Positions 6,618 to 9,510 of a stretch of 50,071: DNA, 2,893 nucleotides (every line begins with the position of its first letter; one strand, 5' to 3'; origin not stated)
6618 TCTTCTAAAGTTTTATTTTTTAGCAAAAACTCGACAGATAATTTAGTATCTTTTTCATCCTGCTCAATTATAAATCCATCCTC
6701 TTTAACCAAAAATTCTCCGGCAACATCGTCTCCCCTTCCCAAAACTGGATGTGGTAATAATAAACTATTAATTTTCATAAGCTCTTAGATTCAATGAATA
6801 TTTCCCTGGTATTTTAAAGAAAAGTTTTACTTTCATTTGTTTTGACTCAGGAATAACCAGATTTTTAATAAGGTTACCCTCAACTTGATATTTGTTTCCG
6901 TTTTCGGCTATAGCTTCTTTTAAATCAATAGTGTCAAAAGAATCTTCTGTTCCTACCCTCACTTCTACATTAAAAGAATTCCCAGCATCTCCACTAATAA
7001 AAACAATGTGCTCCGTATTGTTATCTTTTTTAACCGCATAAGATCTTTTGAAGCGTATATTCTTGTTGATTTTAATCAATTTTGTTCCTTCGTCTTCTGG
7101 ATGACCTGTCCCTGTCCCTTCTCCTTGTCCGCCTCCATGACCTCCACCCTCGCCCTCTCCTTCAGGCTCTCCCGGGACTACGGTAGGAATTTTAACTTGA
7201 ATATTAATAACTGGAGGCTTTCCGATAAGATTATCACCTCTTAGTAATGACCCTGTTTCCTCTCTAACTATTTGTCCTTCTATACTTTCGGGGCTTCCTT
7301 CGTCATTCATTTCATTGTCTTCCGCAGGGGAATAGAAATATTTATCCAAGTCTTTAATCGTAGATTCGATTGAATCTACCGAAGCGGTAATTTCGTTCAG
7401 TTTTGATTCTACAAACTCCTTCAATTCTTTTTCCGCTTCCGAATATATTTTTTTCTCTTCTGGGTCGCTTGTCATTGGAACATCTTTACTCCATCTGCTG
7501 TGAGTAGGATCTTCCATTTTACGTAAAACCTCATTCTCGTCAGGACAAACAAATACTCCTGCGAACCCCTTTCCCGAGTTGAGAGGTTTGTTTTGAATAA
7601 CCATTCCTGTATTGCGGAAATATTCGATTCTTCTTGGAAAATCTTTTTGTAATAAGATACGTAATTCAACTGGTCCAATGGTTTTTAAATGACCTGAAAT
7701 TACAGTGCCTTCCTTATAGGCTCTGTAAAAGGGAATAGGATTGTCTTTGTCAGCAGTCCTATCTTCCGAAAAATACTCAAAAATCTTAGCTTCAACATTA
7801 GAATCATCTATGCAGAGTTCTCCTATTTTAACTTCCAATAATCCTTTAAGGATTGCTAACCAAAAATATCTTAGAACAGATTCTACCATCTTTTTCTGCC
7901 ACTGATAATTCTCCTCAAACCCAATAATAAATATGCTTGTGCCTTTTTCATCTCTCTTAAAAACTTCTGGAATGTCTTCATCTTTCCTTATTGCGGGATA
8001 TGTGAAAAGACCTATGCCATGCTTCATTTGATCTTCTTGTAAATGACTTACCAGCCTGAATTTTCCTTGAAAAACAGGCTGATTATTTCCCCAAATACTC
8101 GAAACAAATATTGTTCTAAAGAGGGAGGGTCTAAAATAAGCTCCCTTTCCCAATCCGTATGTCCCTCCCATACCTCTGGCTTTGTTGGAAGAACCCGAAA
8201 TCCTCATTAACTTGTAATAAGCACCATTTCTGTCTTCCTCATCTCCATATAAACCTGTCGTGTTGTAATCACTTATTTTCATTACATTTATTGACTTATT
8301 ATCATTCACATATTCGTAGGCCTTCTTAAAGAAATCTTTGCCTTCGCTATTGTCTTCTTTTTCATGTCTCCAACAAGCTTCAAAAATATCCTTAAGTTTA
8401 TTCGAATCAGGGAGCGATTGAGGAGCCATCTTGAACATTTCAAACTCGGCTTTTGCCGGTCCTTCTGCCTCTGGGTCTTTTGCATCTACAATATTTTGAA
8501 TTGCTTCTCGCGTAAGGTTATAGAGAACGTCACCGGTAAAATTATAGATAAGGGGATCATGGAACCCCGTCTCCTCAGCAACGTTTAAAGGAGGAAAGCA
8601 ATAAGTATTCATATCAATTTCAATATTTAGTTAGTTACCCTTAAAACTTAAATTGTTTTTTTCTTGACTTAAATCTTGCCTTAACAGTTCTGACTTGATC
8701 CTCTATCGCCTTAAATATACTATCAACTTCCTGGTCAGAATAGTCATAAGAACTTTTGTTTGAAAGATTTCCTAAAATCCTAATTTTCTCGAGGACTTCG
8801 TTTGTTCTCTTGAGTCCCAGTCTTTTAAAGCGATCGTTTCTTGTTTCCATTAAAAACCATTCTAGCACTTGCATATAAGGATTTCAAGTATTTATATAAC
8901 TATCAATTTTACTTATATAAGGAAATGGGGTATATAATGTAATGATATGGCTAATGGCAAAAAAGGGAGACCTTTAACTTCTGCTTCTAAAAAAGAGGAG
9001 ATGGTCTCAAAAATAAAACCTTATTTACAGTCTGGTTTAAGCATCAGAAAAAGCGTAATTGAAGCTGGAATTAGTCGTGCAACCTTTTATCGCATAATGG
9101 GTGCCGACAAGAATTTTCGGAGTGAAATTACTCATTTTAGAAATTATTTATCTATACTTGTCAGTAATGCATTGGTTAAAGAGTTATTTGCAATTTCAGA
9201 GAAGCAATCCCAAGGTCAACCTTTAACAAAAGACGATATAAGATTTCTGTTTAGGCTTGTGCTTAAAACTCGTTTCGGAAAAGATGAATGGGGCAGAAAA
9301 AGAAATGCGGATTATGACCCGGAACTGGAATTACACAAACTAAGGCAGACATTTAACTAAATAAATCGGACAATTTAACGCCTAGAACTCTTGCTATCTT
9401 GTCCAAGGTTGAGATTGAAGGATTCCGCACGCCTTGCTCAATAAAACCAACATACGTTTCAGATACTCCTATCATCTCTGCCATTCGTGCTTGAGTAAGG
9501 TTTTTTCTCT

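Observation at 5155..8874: GHKL-ATPase-led operon of unassignable proteins, convergent on dcm-vsr: candidate uncharacterised restriction/defence system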

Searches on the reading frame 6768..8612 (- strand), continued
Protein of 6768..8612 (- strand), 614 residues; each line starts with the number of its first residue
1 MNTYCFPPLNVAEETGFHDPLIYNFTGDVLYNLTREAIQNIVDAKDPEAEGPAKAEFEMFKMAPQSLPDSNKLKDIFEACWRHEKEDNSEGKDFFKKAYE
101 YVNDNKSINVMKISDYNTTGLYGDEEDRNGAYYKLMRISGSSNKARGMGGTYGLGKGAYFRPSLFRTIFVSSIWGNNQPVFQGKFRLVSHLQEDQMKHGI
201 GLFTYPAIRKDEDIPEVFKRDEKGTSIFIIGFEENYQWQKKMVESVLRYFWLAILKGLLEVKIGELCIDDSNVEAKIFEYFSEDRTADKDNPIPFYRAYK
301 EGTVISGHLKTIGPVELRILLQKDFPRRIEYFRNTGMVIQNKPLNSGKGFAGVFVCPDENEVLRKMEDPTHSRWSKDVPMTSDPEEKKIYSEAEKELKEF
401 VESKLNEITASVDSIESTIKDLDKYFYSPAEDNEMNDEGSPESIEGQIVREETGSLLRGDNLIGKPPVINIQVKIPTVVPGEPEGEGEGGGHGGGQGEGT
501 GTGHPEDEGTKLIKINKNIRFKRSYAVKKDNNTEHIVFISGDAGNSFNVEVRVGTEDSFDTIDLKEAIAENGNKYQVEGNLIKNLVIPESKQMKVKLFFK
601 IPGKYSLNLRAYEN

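Call 90: get_annotated_region(hit=H6, flank=7000)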
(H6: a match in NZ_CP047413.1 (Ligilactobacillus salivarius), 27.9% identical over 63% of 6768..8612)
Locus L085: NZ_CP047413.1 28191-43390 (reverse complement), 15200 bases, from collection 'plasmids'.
description: Ligilactobacillus salivarius strain 2D plasmid unnamed1, complete sequence
organism: Ligilactobacillus salivarius (NCBI taxid 1624)
taxonomy: Bacteria; Bacillota; Bacilli; Lactobacillales; Lactobacillaceae; Ligilactobacillus; Ligilactobacillus salivarius
host: -; source: Equus caballus,Isolated and purified from a mixed microbial population,NCSU Equine Educational Unit; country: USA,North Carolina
typing (MOB-suite, as given by PLSDB): non-mobilizable; replicon rep_cluster_1685
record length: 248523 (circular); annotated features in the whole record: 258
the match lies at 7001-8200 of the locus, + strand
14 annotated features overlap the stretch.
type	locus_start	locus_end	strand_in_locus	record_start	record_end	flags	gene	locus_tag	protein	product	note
CDS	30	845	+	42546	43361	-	rhaD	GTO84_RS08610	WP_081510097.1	rhamnulose-1-phosphate aldolase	-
CDS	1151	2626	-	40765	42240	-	-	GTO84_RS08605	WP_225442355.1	hypothetical protein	-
CDS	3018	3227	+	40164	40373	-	-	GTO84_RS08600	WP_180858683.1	hypothetical protein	-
CDS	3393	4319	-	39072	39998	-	-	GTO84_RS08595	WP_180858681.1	site-specific integrase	GO:0015074 - DNA integration [Evidence IEA]; GO:0006310 - DNA recombination [Evidence IEA]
CDS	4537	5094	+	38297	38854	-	-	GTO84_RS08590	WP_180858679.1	restriction endonuclease subunit S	-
CDS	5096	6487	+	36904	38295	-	-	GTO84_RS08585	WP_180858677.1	N-6 DNA methylase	GO:0006306 - DNA methylation [Evidence IEA]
CDS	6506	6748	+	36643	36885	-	-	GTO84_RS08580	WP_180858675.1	hypothetical protein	-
CDS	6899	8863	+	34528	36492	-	-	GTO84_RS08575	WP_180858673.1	hypothetical protein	-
CDS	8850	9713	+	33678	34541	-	-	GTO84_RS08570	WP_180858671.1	hypothetical protein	-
CDS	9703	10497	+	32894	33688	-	-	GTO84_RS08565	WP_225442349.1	DUF6339 family protein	-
CDS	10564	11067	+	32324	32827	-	-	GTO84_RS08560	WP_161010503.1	type IIL restriction-modification enzyme MmeI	-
CDS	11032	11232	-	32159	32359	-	-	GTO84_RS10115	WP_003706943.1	type IIL restriction-modification enzyme MmeI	-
CDS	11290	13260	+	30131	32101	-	-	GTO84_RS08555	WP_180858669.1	DNA methyltransferase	-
CDS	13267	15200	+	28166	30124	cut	-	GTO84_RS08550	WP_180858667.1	DEAD/DEAH box helicase family protein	-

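Call 96: get_annotated_region(hit=H2, flank=6000)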
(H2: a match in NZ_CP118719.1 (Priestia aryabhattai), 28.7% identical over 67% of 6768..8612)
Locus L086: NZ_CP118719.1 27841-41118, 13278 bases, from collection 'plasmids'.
description: Priestia aryabhattai strain G5MAi6 plasmid pG5MAi6_1, complete sequence
organism: Priestia aryabhattai (NCBI taxid 412384)
taxonomy: Bacteria; Bacillota; Bacilli; Bacillales; Bacillaceae; Priestia; Priestia aryabhattai
host: -; source: Pure isolate,Tap water; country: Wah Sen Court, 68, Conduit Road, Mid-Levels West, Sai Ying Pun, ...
typing (MOB-suite, as given by PLSDB): non-mobilizable; replicon rep_cluster_385
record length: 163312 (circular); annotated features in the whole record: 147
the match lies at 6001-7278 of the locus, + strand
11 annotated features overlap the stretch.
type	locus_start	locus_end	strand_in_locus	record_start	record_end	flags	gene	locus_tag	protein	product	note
CDS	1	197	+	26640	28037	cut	-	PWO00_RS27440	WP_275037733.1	MFS transporter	-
CDS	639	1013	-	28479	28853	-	-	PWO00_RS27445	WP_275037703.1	DUF5412 family protein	-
CDS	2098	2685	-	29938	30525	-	-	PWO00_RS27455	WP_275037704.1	hypothetical protein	-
CDS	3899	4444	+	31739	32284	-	-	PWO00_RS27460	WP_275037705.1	hypothetical protein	-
CDS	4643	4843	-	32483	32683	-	-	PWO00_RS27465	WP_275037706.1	hypothetical protein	-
CDS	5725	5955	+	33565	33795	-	-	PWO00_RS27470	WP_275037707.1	hypothetical protein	-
CDS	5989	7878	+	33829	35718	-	-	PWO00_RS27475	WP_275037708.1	hypothetical protein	-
CDS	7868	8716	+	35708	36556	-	-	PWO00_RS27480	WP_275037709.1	hypothetical protein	-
CDS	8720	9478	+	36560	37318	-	-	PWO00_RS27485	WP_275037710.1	DUF6339 family protein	-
CDS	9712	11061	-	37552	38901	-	-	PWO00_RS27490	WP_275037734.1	MutH/Sau3AI family endonuclease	-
CDS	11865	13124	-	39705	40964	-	dcm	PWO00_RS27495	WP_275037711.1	DNA (cytosine-5-)-methyltransferase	GO:0006304 - DNA modification [Evidence IEA]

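Call 97: get_annotated_region(hit=H1, flank=6000)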
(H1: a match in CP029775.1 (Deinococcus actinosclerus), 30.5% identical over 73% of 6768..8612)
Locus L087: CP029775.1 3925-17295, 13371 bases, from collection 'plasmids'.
description: Deinococcus actinosclerus strain SJTR plasmid unnamed1, complete sequence
organism: Deinococcus actinosclerus (NCBI taxid 1768108)
taxonomy: Bacteria; Deinococcota; Deinococci; Deinococcales; Deinococcaceae; Deinococcus; Deinococcus actinosclerus
host: -; source: mixed culture,wastewater; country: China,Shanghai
typing (MOB-suite, as given by PLSDB): non-mobilizable
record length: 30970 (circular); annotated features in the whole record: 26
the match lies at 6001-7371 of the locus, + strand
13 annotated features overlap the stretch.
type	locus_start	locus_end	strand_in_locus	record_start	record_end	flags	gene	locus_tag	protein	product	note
CDS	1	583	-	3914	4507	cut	-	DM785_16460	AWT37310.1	hypothetical protein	-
CDS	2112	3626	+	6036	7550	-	-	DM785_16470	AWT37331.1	DNA cytosine methyltransferase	-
CDS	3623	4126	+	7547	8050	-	-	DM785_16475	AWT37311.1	very short patch repair endonuclease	-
CDS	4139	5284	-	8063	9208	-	-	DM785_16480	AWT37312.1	hypothetical protein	-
CDS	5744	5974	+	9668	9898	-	-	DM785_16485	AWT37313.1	hypothetical protein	-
CDS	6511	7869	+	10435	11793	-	-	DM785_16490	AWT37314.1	hypothetical protein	-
CDS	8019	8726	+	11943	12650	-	-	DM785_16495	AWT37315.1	hypothetical protein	-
CDS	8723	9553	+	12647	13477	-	-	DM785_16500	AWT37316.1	hypothetical protein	-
CDS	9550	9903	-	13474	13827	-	-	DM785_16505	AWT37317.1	hypothetical protein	-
CDS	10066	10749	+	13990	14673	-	-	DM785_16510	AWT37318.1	hypothetical protein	-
CDS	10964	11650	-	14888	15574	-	-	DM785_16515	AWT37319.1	resolvase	-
CDS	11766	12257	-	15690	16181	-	-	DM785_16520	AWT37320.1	hypothetical protein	-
CDS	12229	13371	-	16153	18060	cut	-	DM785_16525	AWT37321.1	hypothetical protein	-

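Call 98: get_annotated_region(hit=H27, flank=6000)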
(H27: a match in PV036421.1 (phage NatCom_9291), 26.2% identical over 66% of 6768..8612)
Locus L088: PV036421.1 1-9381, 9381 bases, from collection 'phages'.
description: Phage NatCom_9291, complete genome.
organism: phage NatCom_9291 (NCBI taxid 3403542)
taxonomy: Viruses; Duplodnaviria; Heunggongvirae; Uroviricota; Caudoviricetes; Ca. Heliusvirales
host: [Clostridium] innocuum; source: human feces; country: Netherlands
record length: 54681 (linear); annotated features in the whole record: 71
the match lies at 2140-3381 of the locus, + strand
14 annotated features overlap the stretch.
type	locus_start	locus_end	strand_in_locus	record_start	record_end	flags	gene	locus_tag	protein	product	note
CDS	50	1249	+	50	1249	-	-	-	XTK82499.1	integrase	-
CDS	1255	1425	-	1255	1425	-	-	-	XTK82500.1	hypothetical protein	-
CDS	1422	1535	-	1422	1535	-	-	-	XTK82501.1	hypothetical protein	-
CDS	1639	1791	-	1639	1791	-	-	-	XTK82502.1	hypothetical protein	-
CDS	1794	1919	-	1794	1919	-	-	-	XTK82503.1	hypothetical protein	-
CDS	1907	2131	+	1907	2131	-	-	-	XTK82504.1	hypothetical protein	-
CDS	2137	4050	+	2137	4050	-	-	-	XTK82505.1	hypothetical protein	-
CDS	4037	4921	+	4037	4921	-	-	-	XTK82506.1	hypothetical protein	-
CDS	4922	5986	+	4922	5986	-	-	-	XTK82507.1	hypothetical protein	-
CDS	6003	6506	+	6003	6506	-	-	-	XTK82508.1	hypothetical protein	-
CDS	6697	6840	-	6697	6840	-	-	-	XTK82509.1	hypothetical protein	-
CDS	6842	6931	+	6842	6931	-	-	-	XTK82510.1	hypothetical protein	-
CDS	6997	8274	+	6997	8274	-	-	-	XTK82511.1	DNA methyltransferase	-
CDS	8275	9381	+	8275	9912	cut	-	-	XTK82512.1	hypothetical protein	-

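Call 100: find_related_loci(query=A1, collection=viral_contigs, flank=6000)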
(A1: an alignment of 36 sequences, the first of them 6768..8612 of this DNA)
Query A1 (614 aa) in viral_contigs; peptide patterns used: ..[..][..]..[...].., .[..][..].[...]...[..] (x = any residue, [..] = any of these).
117 stretches matched a pattern, but none encodes a relative of the query by tblastn (E <= 1e-3).

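Call 101: search_protein_families(library=phrogs, proteins=[window:6768-8612:-], max_evalue=0.001)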
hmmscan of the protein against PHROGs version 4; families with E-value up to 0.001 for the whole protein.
window:6768-8612:- (614 aa): 0 families

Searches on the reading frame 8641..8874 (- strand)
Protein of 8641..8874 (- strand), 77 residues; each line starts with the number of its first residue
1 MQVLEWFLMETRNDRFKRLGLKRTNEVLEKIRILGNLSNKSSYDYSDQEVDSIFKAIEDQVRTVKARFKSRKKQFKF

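Call 3: search_protein_families(library=pfam, proteins=[window:8641-8874:-], max_evalue=0.1)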
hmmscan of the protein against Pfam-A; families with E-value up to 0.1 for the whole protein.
window:8641-8874:- (77 aa): 1 family
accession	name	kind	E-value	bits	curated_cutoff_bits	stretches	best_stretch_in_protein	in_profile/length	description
PF06424.17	PRP1_N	-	0.0046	17.9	22.4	1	29-73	57-99/144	PRP1 splicing factor, N-terminal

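Call 4: search_protein_families(library=padloc, proteins=[window:8641-8874:-], max_evalue=0.1)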
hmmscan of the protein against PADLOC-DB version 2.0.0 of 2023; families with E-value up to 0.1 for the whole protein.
window:8641-8874:- (77 aa): 0 families

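Call 5: search_protein_families(library=ncbifam, proteins=[window:8641-8874:-], max_evalue=0.1)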
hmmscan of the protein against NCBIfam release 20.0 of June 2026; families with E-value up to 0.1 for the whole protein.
window:8641-8874:- (77 aa): 1 family
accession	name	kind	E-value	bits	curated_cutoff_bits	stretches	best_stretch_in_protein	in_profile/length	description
NF001260.0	PRK00226.1-1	equivalog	0.057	13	234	1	15-66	19-69/160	transcription elongation factor GreA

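Call 101: search_protein_families(library=phrogs, proteins=[window:8641-8874:-], max_evalue=0.001)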
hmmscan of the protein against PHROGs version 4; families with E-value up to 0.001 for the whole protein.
window:8641-8874:- (77 aa): 0 families

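Call 105: search_solved_structures(query=A7, max_evalue=10, show_alignments=1)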
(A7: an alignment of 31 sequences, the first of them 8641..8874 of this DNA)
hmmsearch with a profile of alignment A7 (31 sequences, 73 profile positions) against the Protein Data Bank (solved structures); distinct sequences matched with E-value up to 10: 90 (the best 60 are shown).
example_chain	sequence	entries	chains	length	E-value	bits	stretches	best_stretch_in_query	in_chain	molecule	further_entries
7unh_A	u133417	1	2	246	0.01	18.8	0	40-69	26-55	SP2 designed chlorophyll dimer protein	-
7uni_A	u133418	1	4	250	0.014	18.4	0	40-69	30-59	SP2-ZnPPaM designed chlorophyll dimer protein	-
5tuk_A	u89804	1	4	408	0.15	15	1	11-38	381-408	Tetracycline destructase Tet(51)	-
28jw_m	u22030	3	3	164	0.16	14.9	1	31-58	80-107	uS13c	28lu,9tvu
5w42_B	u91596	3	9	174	0.19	14.8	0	26-57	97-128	Hemagglutinin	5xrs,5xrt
6n4f_B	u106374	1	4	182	0.43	13.6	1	26-57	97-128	Hemagglutinin HA2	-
6z2t_A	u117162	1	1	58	0.45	13.6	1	27-57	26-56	Hemagglutinin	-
5tue_A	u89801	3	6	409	0.47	13.5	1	11-38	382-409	Tetracycline destructase Tet(50)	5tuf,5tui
4h32_B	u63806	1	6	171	0.48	13.5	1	26-57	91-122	Hemagglutinin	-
1y23_A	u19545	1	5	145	0.51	13.4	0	34-63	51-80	Histidine triad protein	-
6wf0_B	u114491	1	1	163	0.53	13.3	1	26-57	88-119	Hemagglutinin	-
8tjb_B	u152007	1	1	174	0.54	13.3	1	26-57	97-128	Hemagglutinin HA2 chain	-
6bkp_B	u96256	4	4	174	0.62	13.1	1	26-57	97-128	Hemagglutinin | Hemagglutinin HA2 chain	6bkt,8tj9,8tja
6aop_B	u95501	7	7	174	0.63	13.1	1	26-57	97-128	Hemagglutinin HA2 chain | Hemagglutinin HA2chain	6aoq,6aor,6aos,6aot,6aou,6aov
7u8l_B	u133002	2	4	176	0.64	13.1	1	26-57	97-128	Hemagglutinin HA2 subunit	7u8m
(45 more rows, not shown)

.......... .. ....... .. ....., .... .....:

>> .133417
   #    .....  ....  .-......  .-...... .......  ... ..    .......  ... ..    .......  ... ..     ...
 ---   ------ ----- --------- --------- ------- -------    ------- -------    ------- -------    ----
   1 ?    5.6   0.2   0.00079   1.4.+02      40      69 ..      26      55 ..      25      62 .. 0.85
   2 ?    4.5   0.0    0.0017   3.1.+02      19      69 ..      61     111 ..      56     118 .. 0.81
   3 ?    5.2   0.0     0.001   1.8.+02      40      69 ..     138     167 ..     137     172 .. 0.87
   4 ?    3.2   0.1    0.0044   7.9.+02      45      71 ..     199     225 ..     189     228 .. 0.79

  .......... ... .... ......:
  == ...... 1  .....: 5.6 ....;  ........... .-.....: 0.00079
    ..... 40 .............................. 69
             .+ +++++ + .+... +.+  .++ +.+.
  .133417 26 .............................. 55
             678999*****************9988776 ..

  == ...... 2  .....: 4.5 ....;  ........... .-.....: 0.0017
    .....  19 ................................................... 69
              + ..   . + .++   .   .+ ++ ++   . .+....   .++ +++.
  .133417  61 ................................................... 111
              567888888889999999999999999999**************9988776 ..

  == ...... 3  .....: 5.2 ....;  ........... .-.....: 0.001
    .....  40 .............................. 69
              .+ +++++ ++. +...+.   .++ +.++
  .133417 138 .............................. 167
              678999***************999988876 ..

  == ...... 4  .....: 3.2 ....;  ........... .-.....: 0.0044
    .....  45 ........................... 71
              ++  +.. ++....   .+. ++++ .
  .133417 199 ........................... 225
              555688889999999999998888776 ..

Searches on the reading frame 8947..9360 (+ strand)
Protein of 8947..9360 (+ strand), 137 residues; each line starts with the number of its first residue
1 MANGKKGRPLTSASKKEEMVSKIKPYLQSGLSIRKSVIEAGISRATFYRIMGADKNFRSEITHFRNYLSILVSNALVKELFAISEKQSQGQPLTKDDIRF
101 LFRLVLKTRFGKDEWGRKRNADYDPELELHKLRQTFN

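Call 3: search_protein_families(library=pfam, proteins=[window:8947-9360:+], max_evalue=0.1)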
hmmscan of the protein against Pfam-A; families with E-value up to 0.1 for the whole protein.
window:8947-9360:+ (137 aa): 2 families
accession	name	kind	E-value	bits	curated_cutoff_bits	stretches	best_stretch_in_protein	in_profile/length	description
PF02796.21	HTH_7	-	0.0009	19.8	23.8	1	27-51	18-42/45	Helix-turn-helix domain of resolvase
PF20901.3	Sf6_terminase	-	0.0028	18.1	27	1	16-118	2-102/106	Bacteriophage Sf6, terminase small subunit-like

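Call 4: search_protein_families(library=padloc, proteins=[window:8947-9360:+], max_evalue=0.1)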
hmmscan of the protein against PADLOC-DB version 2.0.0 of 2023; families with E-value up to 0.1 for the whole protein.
window:8947-9360:+ (137 aa): 1 family
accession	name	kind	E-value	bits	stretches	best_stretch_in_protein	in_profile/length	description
PDLC04259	PDC-M01B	-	0.029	12.3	1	54-113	28-85/277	-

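Call 5: search_protein_families(library=ncbifam, proteins=[window:8947-9360:+], max_evalue=0.1)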
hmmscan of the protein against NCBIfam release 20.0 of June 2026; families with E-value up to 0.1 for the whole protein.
window:8947-9360:+ (137 aa): 0 families

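Call 101: search_protein_families(library=phrogs, proteins=[window:8947-9360:+], max_evalue=0.001)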
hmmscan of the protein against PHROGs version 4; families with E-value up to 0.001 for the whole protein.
window:8947-9360:+ (137 aa): 1 family
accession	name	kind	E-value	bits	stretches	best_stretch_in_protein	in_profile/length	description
phrog_1482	-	head and packaging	0.00017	22.2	1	12-62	13-63/147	terminase small subunit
